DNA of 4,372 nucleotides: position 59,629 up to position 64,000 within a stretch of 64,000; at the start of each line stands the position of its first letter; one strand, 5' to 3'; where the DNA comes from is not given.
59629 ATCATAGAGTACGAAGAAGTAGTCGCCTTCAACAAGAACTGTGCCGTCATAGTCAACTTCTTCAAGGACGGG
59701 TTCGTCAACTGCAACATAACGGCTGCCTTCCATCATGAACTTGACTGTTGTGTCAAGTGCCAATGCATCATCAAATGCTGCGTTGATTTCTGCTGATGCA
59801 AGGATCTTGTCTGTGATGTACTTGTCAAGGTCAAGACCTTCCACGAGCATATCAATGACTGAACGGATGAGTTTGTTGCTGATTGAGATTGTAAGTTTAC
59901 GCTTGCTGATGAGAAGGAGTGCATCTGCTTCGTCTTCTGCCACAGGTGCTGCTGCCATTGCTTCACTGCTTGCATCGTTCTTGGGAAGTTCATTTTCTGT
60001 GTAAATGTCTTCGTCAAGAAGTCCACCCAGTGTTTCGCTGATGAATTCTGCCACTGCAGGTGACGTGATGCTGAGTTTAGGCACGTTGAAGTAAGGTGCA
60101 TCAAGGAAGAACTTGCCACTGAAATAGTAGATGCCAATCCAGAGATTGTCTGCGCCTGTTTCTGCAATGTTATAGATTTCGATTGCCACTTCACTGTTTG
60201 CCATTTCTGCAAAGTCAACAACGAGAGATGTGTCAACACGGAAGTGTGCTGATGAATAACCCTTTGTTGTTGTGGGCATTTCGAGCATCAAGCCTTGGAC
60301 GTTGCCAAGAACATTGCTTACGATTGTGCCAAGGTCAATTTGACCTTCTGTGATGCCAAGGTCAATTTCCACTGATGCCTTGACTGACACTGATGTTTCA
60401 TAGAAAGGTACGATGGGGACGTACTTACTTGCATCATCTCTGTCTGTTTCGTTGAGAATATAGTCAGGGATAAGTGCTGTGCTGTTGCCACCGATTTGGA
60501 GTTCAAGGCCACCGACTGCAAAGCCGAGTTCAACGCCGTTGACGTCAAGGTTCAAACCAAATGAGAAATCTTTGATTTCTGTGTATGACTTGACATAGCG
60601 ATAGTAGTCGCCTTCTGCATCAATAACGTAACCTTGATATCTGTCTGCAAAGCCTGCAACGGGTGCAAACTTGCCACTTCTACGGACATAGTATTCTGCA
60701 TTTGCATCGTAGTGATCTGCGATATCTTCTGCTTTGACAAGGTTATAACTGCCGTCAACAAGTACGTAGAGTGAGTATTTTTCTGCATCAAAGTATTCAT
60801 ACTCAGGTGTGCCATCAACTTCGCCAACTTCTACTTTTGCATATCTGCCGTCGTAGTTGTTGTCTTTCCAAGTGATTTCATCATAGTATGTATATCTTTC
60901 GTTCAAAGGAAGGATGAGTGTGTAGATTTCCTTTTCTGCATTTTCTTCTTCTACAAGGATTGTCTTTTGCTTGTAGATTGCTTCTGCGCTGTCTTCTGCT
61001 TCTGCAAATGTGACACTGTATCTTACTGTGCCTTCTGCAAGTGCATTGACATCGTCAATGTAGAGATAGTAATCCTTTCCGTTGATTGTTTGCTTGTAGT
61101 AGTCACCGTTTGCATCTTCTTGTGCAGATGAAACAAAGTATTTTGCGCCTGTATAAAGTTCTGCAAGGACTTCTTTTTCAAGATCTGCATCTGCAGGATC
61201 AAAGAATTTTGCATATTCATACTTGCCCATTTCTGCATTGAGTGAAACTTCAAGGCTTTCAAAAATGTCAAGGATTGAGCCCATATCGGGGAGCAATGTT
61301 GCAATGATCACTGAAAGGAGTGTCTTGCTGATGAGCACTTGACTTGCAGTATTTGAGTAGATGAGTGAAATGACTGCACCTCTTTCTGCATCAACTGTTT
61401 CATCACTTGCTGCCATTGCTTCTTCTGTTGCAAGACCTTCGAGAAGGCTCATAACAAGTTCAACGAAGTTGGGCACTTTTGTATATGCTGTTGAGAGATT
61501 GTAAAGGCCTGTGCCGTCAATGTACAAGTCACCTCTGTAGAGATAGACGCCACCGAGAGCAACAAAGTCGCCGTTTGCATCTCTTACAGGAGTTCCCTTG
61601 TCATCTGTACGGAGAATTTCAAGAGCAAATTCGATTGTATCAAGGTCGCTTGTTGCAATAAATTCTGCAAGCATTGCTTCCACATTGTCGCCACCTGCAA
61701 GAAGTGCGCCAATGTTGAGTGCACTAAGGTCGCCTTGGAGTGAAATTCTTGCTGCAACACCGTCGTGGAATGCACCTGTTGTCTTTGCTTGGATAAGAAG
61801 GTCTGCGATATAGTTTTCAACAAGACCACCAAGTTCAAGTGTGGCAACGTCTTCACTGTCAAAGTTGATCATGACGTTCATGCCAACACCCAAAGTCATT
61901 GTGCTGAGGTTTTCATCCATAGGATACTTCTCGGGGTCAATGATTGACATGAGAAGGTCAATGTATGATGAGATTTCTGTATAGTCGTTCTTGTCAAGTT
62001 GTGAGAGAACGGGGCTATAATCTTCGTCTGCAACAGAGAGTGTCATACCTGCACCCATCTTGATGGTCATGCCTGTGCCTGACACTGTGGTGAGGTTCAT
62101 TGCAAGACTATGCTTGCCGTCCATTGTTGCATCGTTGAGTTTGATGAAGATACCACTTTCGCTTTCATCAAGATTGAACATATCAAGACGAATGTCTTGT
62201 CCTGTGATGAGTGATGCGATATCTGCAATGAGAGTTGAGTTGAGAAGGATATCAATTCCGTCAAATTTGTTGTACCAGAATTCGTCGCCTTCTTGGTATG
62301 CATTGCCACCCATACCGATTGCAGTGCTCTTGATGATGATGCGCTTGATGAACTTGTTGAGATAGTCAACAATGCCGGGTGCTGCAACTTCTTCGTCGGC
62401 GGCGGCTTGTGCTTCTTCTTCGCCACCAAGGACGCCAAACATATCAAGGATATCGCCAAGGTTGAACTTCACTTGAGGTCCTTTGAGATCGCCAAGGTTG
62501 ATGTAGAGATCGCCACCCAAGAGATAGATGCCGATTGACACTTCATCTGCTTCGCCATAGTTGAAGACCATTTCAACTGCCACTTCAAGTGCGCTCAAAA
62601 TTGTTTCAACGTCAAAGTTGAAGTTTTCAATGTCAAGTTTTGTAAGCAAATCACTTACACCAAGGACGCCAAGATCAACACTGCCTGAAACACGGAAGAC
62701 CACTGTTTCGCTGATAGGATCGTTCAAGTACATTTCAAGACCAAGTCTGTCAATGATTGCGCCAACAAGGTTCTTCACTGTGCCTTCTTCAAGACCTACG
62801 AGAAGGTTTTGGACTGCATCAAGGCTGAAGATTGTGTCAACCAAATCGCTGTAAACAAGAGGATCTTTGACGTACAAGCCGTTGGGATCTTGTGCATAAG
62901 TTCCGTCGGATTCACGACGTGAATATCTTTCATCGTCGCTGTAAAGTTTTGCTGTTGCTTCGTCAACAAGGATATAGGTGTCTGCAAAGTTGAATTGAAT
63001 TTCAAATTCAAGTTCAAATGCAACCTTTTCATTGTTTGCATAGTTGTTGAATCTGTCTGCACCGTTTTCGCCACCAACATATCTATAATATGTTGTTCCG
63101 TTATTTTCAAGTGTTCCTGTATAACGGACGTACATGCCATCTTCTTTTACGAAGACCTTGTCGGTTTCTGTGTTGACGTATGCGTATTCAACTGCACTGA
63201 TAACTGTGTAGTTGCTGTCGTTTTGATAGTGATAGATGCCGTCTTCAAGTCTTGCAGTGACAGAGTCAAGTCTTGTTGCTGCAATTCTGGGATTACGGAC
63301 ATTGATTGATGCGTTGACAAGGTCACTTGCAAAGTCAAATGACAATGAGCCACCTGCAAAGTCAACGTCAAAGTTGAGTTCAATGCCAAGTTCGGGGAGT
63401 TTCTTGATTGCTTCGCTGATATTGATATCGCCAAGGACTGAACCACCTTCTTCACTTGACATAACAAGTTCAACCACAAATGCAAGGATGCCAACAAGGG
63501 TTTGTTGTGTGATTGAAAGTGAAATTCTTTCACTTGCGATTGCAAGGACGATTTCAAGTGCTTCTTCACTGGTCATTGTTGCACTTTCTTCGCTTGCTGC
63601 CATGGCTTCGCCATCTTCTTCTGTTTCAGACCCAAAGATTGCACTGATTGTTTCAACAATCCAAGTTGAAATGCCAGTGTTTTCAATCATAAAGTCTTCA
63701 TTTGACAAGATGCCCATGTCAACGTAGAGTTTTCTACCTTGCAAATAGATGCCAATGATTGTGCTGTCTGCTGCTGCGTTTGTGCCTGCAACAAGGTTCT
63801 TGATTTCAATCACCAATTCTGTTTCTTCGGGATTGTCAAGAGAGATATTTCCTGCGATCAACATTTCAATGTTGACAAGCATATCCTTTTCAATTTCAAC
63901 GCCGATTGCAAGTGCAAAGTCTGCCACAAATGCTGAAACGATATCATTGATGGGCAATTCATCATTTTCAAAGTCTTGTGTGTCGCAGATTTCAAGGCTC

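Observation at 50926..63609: At least 10 copies of a very large, length-variable repeat unit with a conserved four-part junction (hairpin, LLGxL helix, E-A-M-A-A-type acidic linker, amphipathic strand/helix)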

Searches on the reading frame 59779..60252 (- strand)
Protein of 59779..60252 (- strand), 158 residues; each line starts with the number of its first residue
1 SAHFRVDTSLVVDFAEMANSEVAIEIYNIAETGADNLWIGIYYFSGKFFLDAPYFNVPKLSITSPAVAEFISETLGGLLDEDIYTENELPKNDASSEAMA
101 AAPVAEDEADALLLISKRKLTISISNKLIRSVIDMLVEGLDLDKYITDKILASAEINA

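Call 27: search_solved_structures(query=A1, max_evalue=10)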
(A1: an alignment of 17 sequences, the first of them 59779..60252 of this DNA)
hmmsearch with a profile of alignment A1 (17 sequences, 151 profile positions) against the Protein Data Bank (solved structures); distinct sequences matched with E-value up to 10: 1.
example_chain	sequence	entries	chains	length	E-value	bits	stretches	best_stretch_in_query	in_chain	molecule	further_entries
8tri_A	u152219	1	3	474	0.58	13.3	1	20-46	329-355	Cadherin-23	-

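Call 31: search_protein_representatives(alignment_id=A1)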
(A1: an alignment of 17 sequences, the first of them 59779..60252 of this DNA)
Query: 17 sequences, 151 profile positions. Proteins with E-value up to 0.001 (for the whole library): 165; up to 1e-10: 88; up to 1e-30: 24. The best 150 are listed.
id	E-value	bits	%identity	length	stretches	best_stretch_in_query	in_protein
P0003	2.8e-131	449.4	-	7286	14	2-136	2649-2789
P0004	6.6e-125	428.7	-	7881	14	1-138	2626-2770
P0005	1.3e-115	398.6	-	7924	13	3-136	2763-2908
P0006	5.7e-114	393.2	-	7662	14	6-148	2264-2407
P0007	1.5e-101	352.9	-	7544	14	4-137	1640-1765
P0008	4.2e-98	341.7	-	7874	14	1-134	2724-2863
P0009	6.8e-93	324.8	-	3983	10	1-140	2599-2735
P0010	5.2e-90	315.4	-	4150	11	1-135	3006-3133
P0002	1.8e-86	303.9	-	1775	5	3-149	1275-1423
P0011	9.8e-86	301.5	-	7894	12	2-136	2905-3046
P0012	1.0e-85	301.5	-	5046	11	7-142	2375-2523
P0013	3.6e-78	277.0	-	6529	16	3-147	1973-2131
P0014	3.0e-74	264.3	-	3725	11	2-136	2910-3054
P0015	1.9e-69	248.6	-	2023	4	2-147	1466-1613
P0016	6.4e-60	217.7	-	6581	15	7-146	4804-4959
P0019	1.4e-36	142.0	-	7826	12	5-146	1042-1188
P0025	6.7e-31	123.5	-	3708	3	14-144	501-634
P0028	1.9e-28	115.6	-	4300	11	7-144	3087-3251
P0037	2.2e-22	95.8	-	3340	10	6-140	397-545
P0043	1.4e-19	86.8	-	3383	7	14-148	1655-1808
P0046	1.3e-18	83.6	-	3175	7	18-134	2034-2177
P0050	1.3e-16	77.1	-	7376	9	6-134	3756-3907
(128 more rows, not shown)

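Call 33: list_cluster_members(proteins=[P0003, P0004, P0005, P0006, P0007, P0013, P0016, P0019, P0025, P0050])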
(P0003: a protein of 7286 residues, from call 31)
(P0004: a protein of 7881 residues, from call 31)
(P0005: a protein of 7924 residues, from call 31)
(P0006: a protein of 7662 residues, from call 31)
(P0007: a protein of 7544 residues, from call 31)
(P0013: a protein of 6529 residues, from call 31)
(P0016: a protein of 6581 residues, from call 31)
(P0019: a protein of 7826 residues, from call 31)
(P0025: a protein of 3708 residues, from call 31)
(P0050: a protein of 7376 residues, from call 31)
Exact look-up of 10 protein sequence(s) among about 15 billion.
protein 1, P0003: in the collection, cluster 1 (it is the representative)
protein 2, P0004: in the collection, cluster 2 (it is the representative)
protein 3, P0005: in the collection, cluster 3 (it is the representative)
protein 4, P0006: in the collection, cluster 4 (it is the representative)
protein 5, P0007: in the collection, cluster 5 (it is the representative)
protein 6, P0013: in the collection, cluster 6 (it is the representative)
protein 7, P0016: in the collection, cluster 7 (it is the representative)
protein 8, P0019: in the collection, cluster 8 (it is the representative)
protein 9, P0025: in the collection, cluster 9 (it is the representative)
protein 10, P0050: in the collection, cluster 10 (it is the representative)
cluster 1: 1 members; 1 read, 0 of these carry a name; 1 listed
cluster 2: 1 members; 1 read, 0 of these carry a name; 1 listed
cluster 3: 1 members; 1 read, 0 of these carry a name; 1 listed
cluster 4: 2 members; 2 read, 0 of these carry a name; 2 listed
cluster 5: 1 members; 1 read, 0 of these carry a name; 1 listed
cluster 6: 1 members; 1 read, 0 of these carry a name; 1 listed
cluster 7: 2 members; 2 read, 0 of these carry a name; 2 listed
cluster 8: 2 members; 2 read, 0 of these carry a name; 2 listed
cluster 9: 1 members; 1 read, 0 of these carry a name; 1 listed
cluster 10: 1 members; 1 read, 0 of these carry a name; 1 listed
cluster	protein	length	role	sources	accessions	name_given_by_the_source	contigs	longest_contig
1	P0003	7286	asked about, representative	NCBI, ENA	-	-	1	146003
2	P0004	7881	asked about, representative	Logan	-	-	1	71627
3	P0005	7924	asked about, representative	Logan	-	-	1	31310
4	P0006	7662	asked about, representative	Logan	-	-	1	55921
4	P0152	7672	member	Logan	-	-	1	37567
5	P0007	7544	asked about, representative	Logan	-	-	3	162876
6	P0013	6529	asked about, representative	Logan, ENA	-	-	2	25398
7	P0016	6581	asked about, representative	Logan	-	-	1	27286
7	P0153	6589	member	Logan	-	-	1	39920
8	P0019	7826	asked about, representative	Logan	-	-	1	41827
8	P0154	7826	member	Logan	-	-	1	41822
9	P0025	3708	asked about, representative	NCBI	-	-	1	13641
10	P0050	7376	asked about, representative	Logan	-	-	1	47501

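Call 39: find_homologous_proteins(query=A1, max_evalue=0.00001)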
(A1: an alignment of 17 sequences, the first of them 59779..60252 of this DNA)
Query A1 (17 sequences) (158 aa, profile of the alignment): 1 proteins with E <= 0.00001 among 4107 candidates.
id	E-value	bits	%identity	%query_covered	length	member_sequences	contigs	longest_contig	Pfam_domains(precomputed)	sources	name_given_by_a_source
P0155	1.5e-19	88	63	57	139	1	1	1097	-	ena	-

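Call 97: search_protein_families(library=pfam, proteins=[P0037, P0043, P0046], max_evalue=0.001)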
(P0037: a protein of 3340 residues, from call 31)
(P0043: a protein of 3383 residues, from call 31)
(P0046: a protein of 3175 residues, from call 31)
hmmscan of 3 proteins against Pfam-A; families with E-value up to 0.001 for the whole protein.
P0037 (3340 aa): 0 families

P0043 (3383 aa): 0 families

P0046 (3175 aa): 0 families

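Call 98: search_protein_families(library=pfam, proteins=[P0028, P0025], max_evalue=0.001)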
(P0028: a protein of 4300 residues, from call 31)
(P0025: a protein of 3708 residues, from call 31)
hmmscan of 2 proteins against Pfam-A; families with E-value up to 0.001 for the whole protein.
P0028 (4300 aa): 1 family
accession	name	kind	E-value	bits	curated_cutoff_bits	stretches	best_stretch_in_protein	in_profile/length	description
PF07532.17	Big_4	-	4.9e-07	29.6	22.1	0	3965-3996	10-41/59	Bacterial Ig-like domain (group 4)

P0025 (3708 aa): 0 families

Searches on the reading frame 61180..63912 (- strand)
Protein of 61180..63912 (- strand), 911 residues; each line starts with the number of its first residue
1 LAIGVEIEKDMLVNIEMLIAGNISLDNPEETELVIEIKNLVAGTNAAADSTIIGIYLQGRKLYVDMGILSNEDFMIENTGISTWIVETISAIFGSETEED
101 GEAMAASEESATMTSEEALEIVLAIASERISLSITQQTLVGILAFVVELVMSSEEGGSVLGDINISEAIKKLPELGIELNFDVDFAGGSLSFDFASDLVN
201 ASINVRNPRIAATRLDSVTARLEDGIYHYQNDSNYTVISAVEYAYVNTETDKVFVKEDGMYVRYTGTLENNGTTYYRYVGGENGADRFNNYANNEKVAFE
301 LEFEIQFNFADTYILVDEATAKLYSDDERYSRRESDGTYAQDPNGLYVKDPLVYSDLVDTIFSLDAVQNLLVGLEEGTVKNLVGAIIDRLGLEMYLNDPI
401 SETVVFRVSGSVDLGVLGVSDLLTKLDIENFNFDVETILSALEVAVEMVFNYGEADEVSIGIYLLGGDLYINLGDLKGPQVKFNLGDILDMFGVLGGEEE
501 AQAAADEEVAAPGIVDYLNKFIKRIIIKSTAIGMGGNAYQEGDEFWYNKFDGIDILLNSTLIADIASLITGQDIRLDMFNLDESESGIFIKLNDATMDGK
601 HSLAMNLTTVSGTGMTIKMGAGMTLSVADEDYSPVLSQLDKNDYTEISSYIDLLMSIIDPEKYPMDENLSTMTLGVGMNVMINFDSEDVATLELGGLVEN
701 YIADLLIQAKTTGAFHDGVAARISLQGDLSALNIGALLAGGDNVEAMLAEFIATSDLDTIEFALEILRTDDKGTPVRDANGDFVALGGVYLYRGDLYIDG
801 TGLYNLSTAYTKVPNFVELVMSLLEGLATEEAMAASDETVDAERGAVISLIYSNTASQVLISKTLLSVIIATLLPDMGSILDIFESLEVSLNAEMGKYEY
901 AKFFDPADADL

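Call 53: predict_structure(alignment_id=A2)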
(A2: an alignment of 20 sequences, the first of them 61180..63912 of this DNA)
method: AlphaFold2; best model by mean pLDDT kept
length: 911 residues; sequences in the alignment: 20
mean_pLDDT: 59.4   pTM: 0.44
mean pLDDT of the five models: 59.4, 58.2, 54.4, 54.2, 52.6
residues with pLDDT >= 90: 1; 70-90: 294; 50-70: 309; < 50: 307
segments of 3 or more residues with pLDDT < 50: 1-13, 43-48, 94-166, 175-177, 198-202, 370-372, 386-396, 496-556, 568-574, 668-670, 691-711, 827-899, 904-911
pLDDT, mean of each block of 10 residues (from residue 1): 29 55 72 73 48 80 77 80 69 44 35 39 36 37 46 41 47 52 53 51 50 64 69 75 63 74 75 80 73 83 68 76 81 72 80 57 51 50 47 46 77 81 66 72 84 76 85 72 74 49 36 44 42 33 36 49 53 52 63 62 65 61 69 82 76 61 56 58 60 42 38 61 70 63 65 75 79 74 77 77 64 73 52 37 34 30 35 39 43 42 44 33
secondary structure, 60 per line:
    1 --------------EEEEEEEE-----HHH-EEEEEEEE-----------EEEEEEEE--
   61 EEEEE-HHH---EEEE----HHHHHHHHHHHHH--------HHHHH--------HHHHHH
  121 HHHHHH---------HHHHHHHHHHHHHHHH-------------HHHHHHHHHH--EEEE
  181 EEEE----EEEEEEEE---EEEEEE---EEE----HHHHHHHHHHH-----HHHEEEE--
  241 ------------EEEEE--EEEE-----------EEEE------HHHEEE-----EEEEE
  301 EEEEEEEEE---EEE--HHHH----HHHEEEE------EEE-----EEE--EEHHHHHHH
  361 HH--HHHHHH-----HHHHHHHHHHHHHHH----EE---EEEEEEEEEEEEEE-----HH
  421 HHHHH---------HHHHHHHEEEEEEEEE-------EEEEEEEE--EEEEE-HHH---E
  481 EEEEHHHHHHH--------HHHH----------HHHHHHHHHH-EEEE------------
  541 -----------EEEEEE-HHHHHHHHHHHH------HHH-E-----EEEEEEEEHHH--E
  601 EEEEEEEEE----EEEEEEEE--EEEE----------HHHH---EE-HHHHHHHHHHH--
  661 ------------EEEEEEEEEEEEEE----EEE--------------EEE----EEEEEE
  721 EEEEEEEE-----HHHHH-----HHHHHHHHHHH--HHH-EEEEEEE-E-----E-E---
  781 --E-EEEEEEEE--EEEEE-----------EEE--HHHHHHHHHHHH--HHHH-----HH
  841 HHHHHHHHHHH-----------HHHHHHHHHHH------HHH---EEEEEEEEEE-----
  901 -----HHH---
elements in order (helices of 4 or more, strands of 3 or more residues): E15-22 E32-39 E51-58 E61-65 E73-76 H81-93 H102-106 H115-126 H136-151 H165-174 E177-184 E189-196 E200-205 E209-211 H216-226 E235-238 E253-257 E260-263 E275-278 E288-290 E296-309 E313-315 H318-321 E329-332 E339-341 E347-349 H354-362 H365-370 H376-390 E400-413 H419-425 H435-441 E442-450 E458-465 E468-472 E480-484 H485-491 H500-503 H514-523 E525-528 E552-557 H559-570 E587-594 E600-609 E614-621 E624-627 H638-641 H648-658 E673-686 E691-693 E708-710 E715-728 H734-738 H744-754 E761-767 E785-792 E795-799 E811-813 H816-827 H830-833 H839-851 H863-873 E886-895

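Call 56: fold_search(model_id=the predicted structure, library=pdb)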
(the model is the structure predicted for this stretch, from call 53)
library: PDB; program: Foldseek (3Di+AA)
matches with E <= 10: 202; with E <= 0.001: 0
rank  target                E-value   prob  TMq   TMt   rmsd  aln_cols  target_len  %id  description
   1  4gkr_B                5.9e-01  0.05  0.04  0.10  26.4       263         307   10  Structure of the C-terminal motor domain of Kar3 from Candida glabrata (released 2012-10-03)
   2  2p25                  7.0e-01  0.18  0.04  0.20  11.6        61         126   23  The crystal structure of the glyoxalase family protein from Enterococcus faecalis (released 2007-04-03)
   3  4fhy                  7.8e-01  0.23  0.04  0.10   7.1        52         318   15  Crystal structures of the Cid1 poly (U) polymerase reveal the mechanism for UTP selectivity - Mg 3'-dATP bound (released 2012-08-29)
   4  9h1z_B                8.2e-01  0.13  0.05  0.06   8.1        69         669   26  Cryo-EM Structure of human OAS2 Dimer (released 2025-05-28)
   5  9h1z_A                9.1e-01  0.12  0.05  0.06   8.0        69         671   26  Cryo-EM Structure of human OAS2 Dimer (released 2025-05-28)
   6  6aec                  9.1e-01  0.08  0.05  0.10  12.8       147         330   10  Binary complex of human DNA Polymerase Mu with MnATP (released 2019-05-29)
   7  6bu2_A                9.6e-01  0.10  0.05  0.19  10.1        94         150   12  Crystal structure of methylmalonyl-CoA epimerase from Mycobacterium tuberculosis (released 2018-12-12)
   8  9e5c_4y               1.3e+00  0.01  0.04  0.05  28.1       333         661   11  Cryo-EM structure of 96 nm repeat of microtubule doublet from T. brucei flagellum (released 2025-03-12)
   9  6aeh                  1.3e+00  0.08  0.05  0.11  12.5       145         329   10  Binary complex of human DNA Polymerase Mu with MnUTP (released 2019-05-29)
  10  6ntr_D                1.3e+00  0.05  0.08  0.18  15.0       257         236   11  Crystal Structure of Beta-barrel-like Protein of Domain of Unknown Function DUF1849 from Brucella abortus (released 2019-02-13)
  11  4hc5_D                1.4e+00  0.16  0.04  0.19   5.2        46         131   22  Crystal structure of member of Glyoxalase/bleomycin resistance protein/dioxygenase superfamily from Sphaerobacter ther (released 2012-11-28)
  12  4jm3_A                1.6e+00  0.01  0.05  0.12  22.1       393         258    8  Enduracididine Biosynthesis Enzyme MppR with HEPES Buffer Bound (released 2013-07-03)
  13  2ehz                  1.7e+00  0.15  0.04  0.11   6.2        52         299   13  Anaerobic Crystal Structure Analysis of 1,2-dihydroxynaphthalene dioxygenase from Pseudomonas sp. strain C18 complexed w (released 2008-02-19)
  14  4fh3                  1.7e+00  0.12  0.04  0.09   7.8        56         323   12  Crystal structures of the Cid1 poly (U) polymerase reveal the mechanism for UTP selectivity (released 2012-08-29)
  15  1kw3                  1.7e+00  0.10  0.05  0.11   6.6        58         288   17  Crystal structure of 2,3-dihydroxybiphenyal dioxygenase (BphC) at 1.45 A resolution (released 2003-01-28)
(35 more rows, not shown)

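Call 95: fold_search(model_id=the predicted structure, library=viral)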
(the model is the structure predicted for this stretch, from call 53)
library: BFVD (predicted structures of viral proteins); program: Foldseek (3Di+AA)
matches with E <= 10: 478; with E <= 0.001: 0
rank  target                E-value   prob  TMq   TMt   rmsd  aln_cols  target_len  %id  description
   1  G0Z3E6                8.0e-02  0.10  0.07  0.14  20.0       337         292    9  Heat shock protein 70 (Fragment) [Tomato chlorosis virus]
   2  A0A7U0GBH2            8.4e-02  0.18  0.06  0.18  21.6       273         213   10  Uncharacterized protein [Klebsiella phage vB_KpM_FBKp24]
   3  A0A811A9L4            9.9e-02  0.09  0.06  0.13  17.0       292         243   12  (no name in the UniProt tables at hand)
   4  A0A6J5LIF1            1.2e-01  0.07  0.06  0.13  21.6       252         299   11  Uncharacterized protein [uncultured Caudovirales phage]
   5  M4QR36                1.4e-01  0.23  0.04  0.14  15.1       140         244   13  (no name in the UniProt tables at hand)
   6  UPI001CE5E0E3         2.3e-01  0.23  0.05  0.24  21.3       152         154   11  (no name look-up for this kind of identifier)
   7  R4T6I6                2.5e-01  0.10  0.04  0.13  23.8       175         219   14  Uncharacterized protein [Haloarcula hispanica tailed virus 1]
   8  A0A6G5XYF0            2.7e-01  0.15  0.05  0.12  16.8       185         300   11  (no name in the UniProt tables at hand)
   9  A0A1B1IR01            3.2e-01  0.12  0.05  0.15  22.4       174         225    7  (no name in the UniProt tables at hand)
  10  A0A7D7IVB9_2          3.2e-01  0.06  0.05  0.05  23.2       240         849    7  RNA-directed RNA polymerase L (Fragment) [Coleopteran phenui-related virus OKIAV264]
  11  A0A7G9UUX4            3.2e-01  0.02  0.04  0.04  41.2       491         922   11  (no name in the UniProt tables at hand)
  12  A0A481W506            3.4e-01  0.16  0.07  0.13  20.1       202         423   12  Uncharacterized protein [Pseudomonas phage Psa21]
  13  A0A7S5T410            4.2e-01  0.28  0.05  0.11  16.7       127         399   10  (no name in the UniProt tables at hand)
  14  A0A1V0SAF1            4.2e-01  0.11  0.05  0.11  19.2       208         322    6  Uncharacterized protein [Catovirus CTV1]
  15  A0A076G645            5.2e-01  0.08  0.04  0.18  21.6       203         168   11  Uncharacterized protein [Pseudoalteromonas phage B8b]
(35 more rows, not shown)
